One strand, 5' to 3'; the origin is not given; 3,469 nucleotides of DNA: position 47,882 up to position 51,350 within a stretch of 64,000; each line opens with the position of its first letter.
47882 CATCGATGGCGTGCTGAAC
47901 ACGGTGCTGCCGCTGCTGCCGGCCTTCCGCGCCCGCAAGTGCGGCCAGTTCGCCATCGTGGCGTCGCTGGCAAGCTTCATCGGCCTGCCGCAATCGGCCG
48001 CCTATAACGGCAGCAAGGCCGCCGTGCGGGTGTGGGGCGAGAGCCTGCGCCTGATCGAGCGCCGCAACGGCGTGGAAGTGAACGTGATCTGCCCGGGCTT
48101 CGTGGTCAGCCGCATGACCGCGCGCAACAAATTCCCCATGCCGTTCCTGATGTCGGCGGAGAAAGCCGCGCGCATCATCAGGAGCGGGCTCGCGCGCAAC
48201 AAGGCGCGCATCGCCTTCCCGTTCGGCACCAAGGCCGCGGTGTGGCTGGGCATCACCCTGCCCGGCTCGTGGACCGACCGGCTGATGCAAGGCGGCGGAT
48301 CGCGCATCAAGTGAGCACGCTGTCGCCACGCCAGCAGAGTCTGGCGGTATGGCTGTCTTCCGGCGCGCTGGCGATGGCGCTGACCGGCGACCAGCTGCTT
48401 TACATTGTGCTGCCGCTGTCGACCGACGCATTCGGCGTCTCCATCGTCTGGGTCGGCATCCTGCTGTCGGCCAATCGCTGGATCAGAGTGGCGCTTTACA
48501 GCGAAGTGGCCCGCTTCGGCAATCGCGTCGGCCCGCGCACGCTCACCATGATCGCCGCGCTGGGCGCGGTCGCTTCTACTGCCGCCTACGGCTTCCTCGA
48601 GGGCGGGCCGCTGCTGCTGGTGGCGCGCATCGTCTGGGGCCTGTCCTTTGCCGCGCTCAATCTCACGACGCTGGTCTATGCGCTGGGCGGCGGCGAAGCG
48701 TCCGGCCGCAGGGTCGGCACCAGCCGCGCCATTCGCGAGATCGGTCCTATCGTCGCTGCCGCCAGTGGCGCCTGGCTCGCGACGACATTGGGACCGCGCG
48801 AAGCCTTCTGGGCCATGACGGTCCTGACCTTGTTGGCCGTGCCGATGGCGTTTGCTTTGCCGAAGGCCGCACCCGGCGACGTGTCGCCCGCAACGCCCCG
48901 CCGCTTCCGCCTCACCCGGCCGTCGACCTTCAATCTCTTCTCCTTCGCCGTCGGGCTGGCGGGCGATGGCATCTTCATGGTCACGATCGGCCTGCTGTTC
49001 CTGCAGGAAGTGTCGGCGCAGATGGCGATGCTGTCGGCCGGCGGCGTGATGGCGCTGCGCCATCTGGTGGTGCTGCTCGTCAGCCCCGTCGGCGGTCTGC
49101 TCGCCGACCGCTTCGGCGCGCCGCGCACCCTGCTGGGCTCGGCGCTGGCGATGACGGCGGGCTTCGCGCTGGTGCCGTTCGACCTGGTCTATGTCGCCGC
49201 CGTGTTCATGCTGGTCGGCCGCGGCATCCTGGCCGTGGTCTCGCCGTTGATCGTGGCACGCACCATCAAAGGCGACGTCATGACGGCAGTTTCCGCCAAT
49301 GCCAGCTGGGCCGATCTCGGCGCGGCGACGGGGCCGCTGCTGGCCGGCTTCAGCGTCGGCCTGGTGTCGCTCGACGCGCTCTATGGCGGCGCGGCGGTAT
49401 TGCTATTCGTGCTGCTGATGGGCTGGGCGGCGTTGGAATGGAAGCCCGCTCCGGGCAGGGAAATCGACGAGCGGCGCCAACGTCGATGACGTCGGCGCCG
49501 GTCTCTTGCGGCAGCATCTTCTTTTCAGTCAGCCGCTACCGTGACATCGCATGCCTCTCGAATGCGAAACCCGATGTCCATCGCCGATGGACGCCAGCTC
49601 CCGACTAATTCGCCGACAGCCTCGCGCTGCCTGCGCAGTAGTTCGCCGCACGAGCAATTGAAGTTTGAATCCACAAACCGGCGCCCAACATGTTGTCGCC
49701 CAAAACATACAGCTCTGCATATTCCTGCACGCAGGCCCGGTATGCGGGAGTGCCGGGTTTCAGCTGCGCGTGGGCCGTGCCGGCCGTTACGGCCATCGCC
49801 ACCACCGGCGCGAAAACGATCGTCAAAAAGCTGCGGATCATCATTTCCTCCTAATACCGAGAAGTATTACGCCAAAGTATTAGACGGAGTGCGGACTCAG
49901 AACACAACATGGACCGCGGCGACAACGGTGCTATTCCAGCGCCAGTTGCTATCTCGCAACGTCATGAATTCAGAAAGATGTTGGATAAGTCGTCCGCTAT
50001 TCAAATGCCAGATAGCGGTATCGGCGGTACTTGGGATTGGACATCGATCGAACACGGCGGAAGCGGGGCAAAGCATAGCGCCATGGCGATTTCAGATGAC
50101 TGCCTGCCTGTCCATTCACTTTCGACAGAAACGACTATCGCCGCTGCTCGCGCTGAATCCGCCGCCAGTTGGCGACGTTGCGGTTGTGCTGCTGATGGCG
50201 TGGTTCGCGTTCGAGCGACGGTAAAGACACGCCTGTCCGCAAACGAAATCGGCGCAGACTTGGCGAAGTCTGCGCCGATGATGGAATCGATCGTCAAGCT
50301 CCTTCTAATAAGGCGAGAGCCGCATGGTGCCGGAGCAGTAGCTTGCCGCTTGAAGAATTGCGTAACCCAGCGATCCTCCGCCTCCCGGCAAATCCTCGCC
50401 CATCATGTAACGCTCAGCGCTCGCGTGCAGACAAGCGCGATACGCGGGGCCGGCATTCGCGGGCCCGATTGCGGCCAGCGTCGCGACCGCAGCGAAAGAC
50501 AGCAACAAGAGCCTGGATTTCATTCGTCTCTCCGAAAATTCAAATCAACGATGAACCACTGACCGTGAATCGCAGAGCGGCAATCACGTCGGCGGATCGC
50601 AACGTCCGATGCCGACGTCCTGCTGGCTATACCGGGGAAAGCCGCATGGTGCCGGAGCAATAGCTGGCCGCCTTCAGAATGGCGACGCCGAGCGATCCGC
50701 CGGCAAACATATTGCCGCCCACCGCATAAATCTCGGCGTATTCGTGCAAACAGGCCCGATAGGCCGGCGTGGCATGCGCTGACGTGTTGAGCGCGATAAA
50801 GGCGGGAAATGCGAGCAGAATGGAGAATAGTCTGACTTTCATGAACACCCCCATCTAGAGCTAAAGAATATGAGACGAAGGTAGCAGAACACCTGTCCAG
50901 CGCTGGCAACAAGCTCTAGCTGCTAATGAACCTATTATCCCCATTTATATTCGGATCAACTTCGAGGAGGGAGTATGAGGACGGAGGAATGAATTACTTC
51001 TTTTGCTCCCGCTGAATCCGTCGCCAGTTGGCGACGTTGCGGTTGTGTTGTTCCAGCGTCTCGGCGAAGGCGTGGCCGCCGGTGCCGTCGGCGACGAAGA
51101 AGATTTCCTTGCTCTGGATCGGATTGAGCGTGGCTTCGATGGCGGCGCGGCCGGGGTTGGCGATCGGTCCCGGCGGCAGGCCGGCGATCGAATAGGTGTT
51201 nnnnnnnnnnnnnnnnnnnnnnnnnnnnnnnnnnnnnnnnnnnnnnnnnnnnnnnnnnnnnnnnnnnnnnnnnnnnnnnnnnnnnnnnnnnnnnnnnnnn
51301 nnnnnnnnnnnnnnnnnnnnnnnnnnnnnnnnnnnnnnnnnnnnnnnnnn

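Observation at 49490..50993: Cluster of three paralogous genes for small Sec-secreted two-cysteine proteins in a lower-GC pocket downstream of mltG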

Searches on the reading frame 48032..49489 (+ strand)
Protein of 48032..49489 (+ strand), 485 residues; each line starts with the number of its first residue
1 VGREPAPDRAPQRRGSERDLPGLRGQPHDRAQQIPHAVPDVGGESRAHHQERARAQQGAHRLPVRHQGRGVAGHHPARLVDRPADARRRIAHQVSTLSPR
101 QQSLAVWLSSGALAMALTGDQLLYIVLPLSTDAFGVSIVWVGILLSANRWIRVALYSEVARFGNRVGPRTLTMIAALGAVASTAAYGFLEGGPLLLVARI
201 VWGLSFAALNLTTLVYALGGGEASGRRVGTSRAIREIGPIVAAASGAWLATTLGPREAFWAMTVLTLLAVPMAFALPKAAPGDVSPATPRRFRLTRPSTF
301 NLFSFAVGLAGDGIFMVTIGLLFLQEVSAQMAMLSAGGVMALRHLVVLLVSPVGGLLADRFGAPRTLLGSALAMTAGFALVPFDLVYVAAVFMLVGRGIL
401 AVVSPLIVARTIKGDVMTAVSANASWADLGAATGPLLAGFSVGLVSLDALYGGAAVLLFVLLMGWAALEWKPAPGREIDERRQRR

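Call 5: search_protein_families(library=pfam, proteins=[window:48032-49489:+], max_evalue=1)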
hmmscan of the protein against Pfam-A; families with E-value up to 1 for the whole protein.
window:48032-49489:+ (485 aa): 1 family
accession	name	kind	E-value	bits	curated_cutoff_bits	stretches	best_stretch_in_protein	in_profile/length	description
PF07690.21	MFS_1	-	3.3e-22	79.3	33.4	2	112-307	4-216/347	Major Facilitator Superfamily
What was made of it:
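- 48311..49489 (+): MFS transporter gene, convergent with the small genes. It is the donor of the other remnant. Pfam MFS_1 3.3e-22 (call 5).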

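Call 6: search_protein_families(library=ncbifam, proteins=[window:48032-49489:+], max_evalue=1)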
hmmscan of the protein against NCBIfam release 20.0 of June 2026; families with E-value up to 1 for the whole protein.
window:48032-49489:+ (485 aa): 2 families
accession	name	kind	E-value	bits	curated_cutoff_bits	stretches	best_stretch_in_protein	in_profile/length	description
NF012177.1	tet_MFS_42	exception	5.4e-06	25.9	850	1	124-323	22-218/411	tetracycline efflux MFS transporter Tet(42)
TIGR00880.1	2_A_01_02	superfamily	0.00062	19.9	131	1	156-275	14-136/141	multidrug resistance protein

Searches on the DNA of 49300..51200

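Call 50: search_rna_families(source=window, start=49300, end=51200, threshold=evalue, max_evalue=1)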
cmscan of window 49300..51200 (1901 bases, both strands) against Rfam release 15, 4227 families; matches with E-value up to 1: 1.
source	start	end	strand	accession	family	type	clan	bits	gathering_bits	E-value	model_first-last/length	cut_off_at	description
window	50236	50284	-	RF01333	CRISPR-DR20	Gene; CRISPR;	-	23.6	42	0.053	1-36/36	no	CRISPR RNA direct repeat element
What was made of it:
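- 50248..50279 (-): Intrinsic-terminator-like hairpin after gene B: 14-bp stem, 4-nt loop, T-rich tail. The weak sub-threshold Rfam CRISPR-DR20 hit on the same hairpin is chance (call 50).
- Tried and rejected: Rfam on 49300-51200 gave only a sub-threshold CRISPR-DR20 hit that is really the terminator hairpin (call 50).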
